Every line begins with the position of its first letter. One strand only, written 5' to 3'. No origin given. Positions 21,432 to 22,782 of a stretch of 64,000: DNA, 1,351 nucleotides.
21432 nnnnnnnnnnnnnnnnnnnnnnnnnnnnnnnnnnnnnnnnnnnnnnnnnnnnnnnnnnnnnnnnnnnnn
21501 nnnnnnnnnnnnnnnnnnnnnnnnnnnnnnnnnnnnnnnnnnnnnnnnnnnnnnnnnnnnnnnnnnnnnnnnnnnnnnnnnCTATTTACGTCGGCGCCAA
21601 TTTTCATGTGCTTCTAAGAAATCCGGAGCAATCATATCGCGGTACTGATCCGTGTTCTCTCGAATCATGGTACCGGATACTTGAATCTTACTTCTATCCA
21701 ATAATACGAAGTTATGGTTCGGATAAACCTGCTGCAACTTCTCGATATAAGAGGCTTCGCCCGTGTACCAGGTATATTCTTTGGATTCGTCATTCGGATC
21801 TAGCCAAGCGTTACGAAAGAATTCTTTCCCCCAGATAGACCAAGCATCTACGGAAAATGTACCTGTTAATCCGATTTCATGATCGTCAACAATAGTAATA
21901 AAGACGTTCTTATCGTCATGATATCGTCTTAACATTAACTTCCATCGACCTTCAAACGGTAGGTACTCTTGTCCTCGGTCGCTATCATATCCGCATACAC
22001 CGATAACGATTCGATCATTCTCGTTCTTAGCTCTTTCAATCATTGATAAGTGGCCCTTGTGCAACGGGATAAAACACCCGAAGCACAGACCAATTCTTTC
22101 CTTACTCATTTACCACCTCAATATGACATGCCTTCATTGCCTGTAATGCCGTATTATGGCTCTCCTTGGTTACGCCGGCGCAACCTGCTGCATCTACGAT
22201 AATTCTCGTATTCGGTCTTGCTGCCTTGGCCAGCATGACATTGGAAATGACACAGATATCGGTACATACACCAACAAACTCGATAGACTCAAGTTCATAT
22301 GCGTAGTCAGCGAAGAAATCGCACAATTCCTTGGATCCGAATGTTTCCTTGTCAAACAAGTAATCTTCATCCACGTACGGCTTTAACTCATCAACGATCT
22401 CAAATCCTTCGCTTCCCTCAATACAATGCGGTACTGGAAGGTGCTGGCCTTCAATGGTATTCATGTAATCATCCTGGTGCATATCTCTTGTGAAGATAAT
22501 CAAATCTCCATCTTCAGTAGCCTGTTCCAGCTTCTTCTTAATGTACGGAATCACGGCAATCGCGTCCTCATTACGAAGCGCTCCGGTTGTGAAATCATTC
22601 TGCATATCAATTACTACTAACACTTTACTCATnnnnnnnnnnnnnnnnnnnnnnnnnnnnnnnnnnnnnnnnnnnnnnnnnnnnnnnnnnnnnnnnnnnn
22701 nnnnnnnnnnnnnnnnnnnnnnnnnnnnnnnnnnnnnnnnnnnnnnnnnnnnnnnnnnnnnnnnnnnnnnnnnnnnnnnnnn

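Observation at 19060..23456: Contiguous NAD+ salvage/Preiss-Handler module (HAD hydrolase, NadE, PncB, NMNAT, PncA, Nudix) in a phage-like genome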

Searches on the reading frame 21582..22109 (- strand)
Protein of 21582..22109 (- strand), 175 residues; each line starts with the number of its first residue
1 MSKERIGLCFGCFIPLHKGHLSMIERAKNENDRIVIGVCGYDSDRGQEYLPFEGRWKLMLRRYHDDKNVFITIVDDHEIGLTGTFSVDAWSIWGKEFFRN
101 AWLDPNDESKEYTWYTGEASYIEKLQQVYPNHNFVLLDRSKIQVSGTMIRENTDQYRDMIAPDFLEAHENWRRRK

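Call 3: search_protein_families(library=pfam, proteins=[window:21582-22109:-], max_evalue=0.01)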
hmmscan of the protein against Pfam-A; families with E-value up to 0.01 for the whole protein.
window:21582-22109:- (175 aa): 2 families
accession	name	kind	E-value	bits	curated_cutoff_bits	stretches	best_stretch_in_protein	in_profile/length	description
PF01467.32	CTP_transf_like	-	5.8e-11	43.2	21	1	8-152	1-133/133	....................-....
PF02569.21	Pantoate_ligase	-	0.0025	17.5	20.7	1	16-38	32-54/268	Pantoate-beta-alanine ligase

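Call 4: search_protein_families(library=ncbifam, proteins=[window:21582-22109:-], max_evalue=0.01)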
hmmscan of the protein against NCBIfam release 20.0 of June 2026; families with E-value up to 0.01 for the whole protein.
window:21582-22109:- (175 aa): 22 families
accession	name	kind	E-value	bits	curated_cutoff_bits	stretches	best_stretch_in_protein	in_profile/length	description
TIGR01526.1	nadR_NMN_Atrans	equivalog_domain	4e-23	82.2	341.15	1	5-161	2-154/325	nicotinamide-nucleotide adenylyltransferase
TIGR00125.1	cyt_tran_rel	domain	1e-11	44.8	27.7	1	6-51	1-45/65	adenylyltransferase/cytidyltransferase family protein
NF005988.0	PRK08099.1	equivalog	1.5e-10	40.8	201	1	3-162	63-224/411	multifunctional transcriptional regulator/nicotinamide-nucleotide adenylyltransferase/ribosylnicotinamide kinase NadR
TIGR01510.1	coaD_prev_kdtB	equivalog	2.5e-06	27.6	103.3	1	7-75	2-68/155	pantetheine-phosphate adenylyltransferase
NF002243.0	PRK01153.1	subfamily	3.1e-06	26.9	127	1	7-43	3-39/175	nicotinamide-nucleotide adenylyltransferase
TIGR02199.1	rfaE_dom_II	equivalog_domain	2e-05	24.4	181.5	1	3-40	10-47/144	D-glycero-beta-D-manno-heptose 1-phosphate adenylyltransferase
TIGR00482.1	TIGR00482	equivalog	0.00018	21.6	112.45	0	121-157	137-174/194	nicotinate (nicotinamide) nucleotide adenylyltransferase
TIGR01527.1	arch_NMN_Atrans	equivalog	0.00021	20.9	181.2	1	7-62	2-57/167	nicotinamide-nucleotide adenylyltransferase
NF008454.0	PRK11316.1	equivalog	0.00024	19.9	521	1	3-43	339-379/475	bifunctional D-glycero-beta-D-manno-heptose-7-phosphate kinase/D-glycero-beta-D-manno-heptose 1-phosphate adenylyltransferase HldE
NF001985.0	PRK00777.1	subfamily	0.00051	20.1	104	1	11-75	11-81/157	pantetheine-phosphate adenylyltransferase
NF005518.0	PRK07143.1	equivalog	0.00059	19.4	232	1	3-38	14-51/281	hypothetical protein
NF000843.0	PRK00071.2-2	equivalog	0.00074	19.1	240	0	3-36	11-46/212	nicotinate-nucleotide adenylyltransferase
NF000840.1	PRK00071.1-3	equivalog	0.0012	18.3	150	0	3-30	5-32/201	nicotinate-nucleotide adenylyltransferase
NF000841.0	PRK00071.1-4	equivalog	0.0013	18.5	197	0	3-29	6-32/194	nicotinate-nucleotide adenylyltransferase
NF010365.0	PRK13793.1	equivalog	0.0013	18.4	198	1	10-159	10-149/196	nicotinate-nicotinamide nucleotide adenylyltransferase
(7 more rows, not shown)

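Call 8: search_protein_families(library=phrogs, proteins=[window:21582-22109:-], max_evalue=0.001)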
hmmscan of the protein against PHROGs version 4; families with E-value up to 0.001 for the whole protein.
window:21582-22109:- (175 aa): 3 families
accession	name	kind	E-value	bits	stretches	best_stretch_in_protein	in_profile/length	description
phrog_3462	-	moron, auxiliary metabolic gene and host takeover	1.7e-26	94.2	1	5-164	3-161/346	nicotinamide-nucleotide adenylyltransferase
phrog_7878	-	other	6.5e-06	27.2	1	6-38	3-35/131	bifunctional heptose 7-phosphate kinase/heptose 1-phosphate adenyltransferase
phrog_395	-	other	0.0009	20.1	0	2-68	9-76/373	cytidyltransferase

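Call 46: search_solved_structures(query=window:21582-22109:-, max_evalue=0.01, show_alignments=2)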
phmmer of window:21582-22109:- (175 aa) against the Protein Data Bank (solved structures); distinct sequences matched with E-value up to 0.01: 5.
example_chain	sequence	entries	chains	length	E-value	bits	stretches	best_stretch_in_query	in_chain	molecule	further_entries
6gye_A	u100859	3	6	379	2.2e-20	76.3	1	2-156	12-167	Nicotinamide-nucleotide adenylyltransferase NadR family / Ribosylnicotinamide kinase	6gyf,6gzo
8x7f_A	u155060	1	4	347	6.3e-07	32.4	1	5-161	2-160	Trifunctional NAD biosynthesis/regulator protein NadR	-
9x6f_A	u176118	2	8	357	4.7e-06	29.6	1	5-160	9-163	Nicotinamide-nucleotide adenylyltransferase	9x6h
1lw7_A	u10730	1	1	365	0.0008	22.3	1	4-45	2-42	TRANSCRIPTIONAL REGULATOR NADR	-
1f9a_A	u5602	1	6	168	0.0011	21.8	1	7-53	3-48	HYPOTHETICAL PROTEIN MJ0541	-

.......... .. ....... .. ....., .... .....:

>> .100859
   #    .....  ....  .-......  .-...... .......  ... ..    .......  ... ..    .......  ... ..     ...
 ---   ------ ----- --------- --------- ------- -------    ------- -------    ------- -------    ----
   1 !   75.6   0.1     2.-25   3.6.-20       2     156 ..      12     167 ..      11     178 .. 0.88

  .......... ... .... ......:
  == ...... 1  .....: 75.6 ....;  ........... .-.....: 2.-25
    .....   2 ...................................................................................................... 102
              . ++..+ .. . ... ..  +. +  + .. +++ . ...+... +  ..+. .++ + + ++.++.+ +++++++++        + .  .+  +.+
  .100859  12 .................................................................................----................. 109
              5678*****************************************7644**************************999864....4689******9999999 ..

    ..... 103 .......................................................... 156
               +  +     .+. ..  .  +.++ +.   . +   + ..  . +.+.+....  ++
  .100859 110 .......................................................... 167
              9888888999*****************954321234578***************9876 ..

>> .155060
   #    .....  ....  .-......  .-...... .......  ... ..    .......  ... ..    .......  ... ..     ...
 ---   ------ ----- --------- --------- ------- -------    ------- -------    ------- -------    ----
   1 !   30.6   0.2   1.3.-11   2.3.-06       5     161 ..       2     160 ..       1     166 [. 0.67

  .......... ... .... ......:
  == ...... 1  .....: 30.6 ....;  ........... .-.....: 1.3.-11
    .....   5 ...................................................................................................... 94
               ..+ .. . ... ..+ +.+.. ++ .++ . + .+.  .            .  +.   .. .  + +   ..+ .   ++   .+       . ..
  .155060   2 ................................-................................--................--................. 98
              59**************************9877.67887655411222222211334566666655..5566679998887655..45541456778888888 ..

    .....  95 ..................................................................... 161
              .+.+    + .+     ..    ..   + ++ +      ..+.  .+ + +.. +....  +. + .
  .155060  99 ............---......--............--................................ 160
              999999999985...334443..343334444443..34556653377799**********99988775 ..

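Call 57: find_related_loci(query=window:21582-22109:-, collection=viral_contigs, flank=10000)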
Query window:21582-22109:- (175 aa) in viral_contigs; peptide patterns used: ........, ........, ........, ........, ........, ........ (x = any residue, [..] = any of these).
8 stretches matched a pattern; 5 encode a relative of the query (tblastn E <= 1e-3); 4 distinct loci.
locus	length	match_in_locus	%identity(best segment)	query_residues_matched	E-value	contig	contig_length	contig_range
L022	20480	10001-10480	51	6-166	1e-53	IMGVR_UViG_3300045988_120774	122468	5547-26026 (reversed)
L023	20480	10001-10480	50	6-166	2e-53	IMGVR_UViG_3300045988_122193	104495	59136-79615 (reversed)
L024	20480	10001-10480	50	6-166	2e-52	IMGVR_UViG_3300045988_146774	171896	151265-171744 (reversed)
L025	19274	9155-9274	43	5-44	2e-6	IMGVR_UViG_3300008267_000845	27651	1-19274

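Call 68: search_protein_families(library=pfam, proteins=[L022:12494-13072:+], max_evalue=0.001)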
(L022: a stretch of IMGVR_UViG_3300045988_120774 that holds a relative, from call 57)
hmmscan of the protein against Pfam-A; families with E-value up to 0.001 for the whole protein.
L022:12494-13072:+ (192 aa): 1 family
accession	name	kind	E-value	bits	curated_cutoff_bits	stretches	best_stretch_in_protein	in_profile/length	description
PF00293.34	NUDIX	-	6.3e-15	55.8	21.1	1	54-158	3-111/134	NUDIX domain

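Call 69: search_protein_families(library=ncbifam, proteins=[L022:9995-10507:+, L022:12494-13072:+], max_evalue=0.00001)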
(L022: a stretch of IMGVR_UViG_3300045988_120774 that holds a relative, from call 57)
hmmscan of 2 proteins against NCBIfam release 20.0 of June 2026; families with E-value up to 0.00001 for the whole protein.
L022:9995-10507:+ (170 aa): 5 families
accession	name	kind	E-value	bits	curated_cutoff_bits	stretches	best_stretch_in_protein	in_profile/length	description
TIGR01526.1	nadR_NMN_Atrans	equivalog_domain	4.9e-19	68.7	341.15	1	1-163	1-160/325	nicotinamide-nucleotide adenylyltransferase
NF005988.0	PRK08099.1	equivalog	2.7e-10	39.9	201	1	2-164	65-230/411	multifunctional transcriptional regulator/nicotinamide-nucleotide adenylyltransferase/ribosylnicotinamide kinase NadR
TIGR00125.1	cyt_tran_rel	domain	1.3e-09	38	27.7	1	3-61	1-58/65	adenylyltransferase/cytidyltransferase family protein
TIGR01510.1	coaD_prev_kdtB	equivalog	2.8e-06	27.4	103.3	1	5-71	3-68/155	pantetheine-phosphate adenylyltransferase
NF005519.0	PRK07152.1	equivalog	6.5e-06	25.3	315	0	1-67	1-71/361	nicotinate-nucleotide adenylyltransferase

L022:12494-13072:+ (192 aa): 6 families
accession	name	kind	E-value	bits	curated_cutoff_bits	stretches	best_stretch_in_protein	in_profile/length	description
NF008736.0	PRK11762.1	equivalog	9e-15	54.7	169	1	52-178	45-167/186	ADP compounds hydrolase NudE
NF008003.0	PRK10729.1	equivalog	8e-08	31.8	248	1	66-161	70-170/210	ADP-ribose diphosphatase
TIGR00052.1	TIGR00052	subfamily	1.9e-07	30.9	79.55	1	65-154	56-150/188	nudix-type nucleoside diphosphatase, YffH/AdpP family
NF041652.1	Nud_hyd_Dein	equivalog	2e-06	28.1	200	1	62-116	20-78/152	Nudix hydrolase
TIGR02705.1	nudix_YtkD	equivalog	4.7e-06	26.2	154.4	1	83-109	47-73/156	RNA deprotection pyrophosphohydrolase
NF006530.0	PRK08999.1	equivalog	9.4e-06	24.9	245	0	62-114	13-66/315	Nudix family hydrolase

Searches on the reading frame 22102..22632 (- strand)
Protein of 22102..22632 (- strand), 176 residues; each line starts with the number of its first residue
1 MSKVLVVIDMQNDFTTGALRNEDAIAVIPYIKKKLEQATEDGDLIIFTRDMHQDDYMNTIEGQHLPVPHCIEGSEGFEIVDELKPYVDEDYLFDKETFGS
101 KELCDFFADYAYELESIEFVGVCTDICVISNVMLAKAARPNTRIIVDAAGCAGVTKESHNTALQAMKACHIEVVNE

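Call 3: search_protein_families(library=pfam, proteins=[window:22102-22632:-], max_evalue=0.01)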
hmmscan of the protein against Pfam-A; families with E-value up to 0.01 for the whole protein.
window:22102-22632:- (176 aa): 1 family
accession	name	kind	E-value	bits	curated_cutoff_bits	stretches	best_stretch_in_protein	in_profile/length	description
PF00857.26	Isochorismatase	-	4.3e-28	99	27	1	4-173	2-170/175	Isochorismatase domain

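Call 4: search_protein_families(library=ncbifam, proteins=[window:22102-22632:-], max_evalue=0.01)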
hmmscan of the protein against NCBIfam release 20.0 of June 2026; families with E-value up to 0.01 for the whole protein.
window:22102-22632:- (176 aa): 3 families
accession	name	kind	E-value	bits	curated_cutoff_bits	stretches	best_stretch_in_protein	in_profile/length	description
NF008623.0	PRK11609.1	equivalog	1.4e-09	38.1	174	1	2-57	3-59/213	bifunctional nicotinamidase/pyrazinamidase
NF050097.1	BiurAmidohydBiuH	equivalog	3.8e-09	36.3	370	1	71-165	108-200/221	biuret amidohydrolase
TIGR03614.1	RutB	equivalog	5.7e-05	22.8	377.95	0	3-58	16-78/226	pyrimidine utilization protein B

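Call 8: search_protein_families(library=phrogs, proteins=[window:22102-22632:-], max_evalue=0.001)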
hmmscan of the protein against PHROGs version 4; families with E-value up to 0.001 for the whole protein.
window:22102-22632:- (176 aa): 1 family
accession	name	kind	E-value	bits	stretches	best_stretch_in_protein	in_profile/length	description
phrog_19305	-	unknown function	8e-28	98.7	1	2-176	3-199/199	-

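Call 17: search_solved_structures(query=window:22102-22632:-, max_evalue=0.001, show_alignments=2)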
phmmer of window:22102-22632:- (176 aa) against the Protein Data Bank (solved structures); distinct sequences matched with E-value up to 0.001: 16.
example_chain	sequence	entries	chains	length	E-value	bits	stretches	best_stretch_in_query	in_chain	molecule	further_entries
1ilw_A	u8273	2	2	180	3.8e-12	49.4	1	3-174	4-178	180 aa long hypothetical Pyrazinamidase/nicotinamidase | 180aa long hypothetical Pyrazinamidase/Nicotinamidase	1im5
3eef_A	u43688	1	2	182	9.2e-11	44.9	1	2-147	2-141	N-carbamoylsarcosine amidase related protein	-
6a8l_A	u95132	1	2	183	1e-10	44.7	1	1-167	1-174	Isochorismatase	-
5zn8_A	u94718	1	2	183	1e-10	44.7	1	1-167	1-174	Isochorismatase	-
3pl1_A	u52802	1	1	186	6.8e-08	35.6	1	3-174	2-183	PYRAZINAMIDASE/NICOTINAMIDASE PNCA (PZase)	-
3hb7_A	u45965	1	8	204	2.2e-07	33.9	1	4-165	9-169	Isochorismatase hydrolase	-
3s2s_A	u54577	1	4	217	3.2e-07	33.4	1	1-166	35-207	Putative pyrazinamidase/nicotinamidase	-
6xix_A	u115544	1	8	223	4.4e-07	32.9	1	2-167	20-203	Cysteine hydrolase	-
2h0r_A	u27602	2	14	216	1.1e-06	31.7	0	3-59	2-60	Nicotinamidase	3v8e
3o90_A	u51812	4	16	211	4.6e-06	29.6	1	1-165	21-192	nicotinamidase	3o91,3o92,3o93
6xj4_A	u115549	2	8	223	1.1e-05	28.4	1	2-167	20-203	Cysteine hydrolase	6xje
6kua_A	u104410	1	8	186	5.4e-05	26.1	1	23-167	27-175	Cysteine hydrolase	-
2wt9_A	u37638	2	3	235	9.8e-05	25.3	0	3-59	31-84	NICOTINAMIDASE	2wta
3o94_A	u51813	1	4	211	0.00011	25.1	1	1-164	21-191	nicotinamidase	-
3hu5_A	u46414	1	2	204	0.0002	24.3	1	4-147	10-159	Isochorismatase family protein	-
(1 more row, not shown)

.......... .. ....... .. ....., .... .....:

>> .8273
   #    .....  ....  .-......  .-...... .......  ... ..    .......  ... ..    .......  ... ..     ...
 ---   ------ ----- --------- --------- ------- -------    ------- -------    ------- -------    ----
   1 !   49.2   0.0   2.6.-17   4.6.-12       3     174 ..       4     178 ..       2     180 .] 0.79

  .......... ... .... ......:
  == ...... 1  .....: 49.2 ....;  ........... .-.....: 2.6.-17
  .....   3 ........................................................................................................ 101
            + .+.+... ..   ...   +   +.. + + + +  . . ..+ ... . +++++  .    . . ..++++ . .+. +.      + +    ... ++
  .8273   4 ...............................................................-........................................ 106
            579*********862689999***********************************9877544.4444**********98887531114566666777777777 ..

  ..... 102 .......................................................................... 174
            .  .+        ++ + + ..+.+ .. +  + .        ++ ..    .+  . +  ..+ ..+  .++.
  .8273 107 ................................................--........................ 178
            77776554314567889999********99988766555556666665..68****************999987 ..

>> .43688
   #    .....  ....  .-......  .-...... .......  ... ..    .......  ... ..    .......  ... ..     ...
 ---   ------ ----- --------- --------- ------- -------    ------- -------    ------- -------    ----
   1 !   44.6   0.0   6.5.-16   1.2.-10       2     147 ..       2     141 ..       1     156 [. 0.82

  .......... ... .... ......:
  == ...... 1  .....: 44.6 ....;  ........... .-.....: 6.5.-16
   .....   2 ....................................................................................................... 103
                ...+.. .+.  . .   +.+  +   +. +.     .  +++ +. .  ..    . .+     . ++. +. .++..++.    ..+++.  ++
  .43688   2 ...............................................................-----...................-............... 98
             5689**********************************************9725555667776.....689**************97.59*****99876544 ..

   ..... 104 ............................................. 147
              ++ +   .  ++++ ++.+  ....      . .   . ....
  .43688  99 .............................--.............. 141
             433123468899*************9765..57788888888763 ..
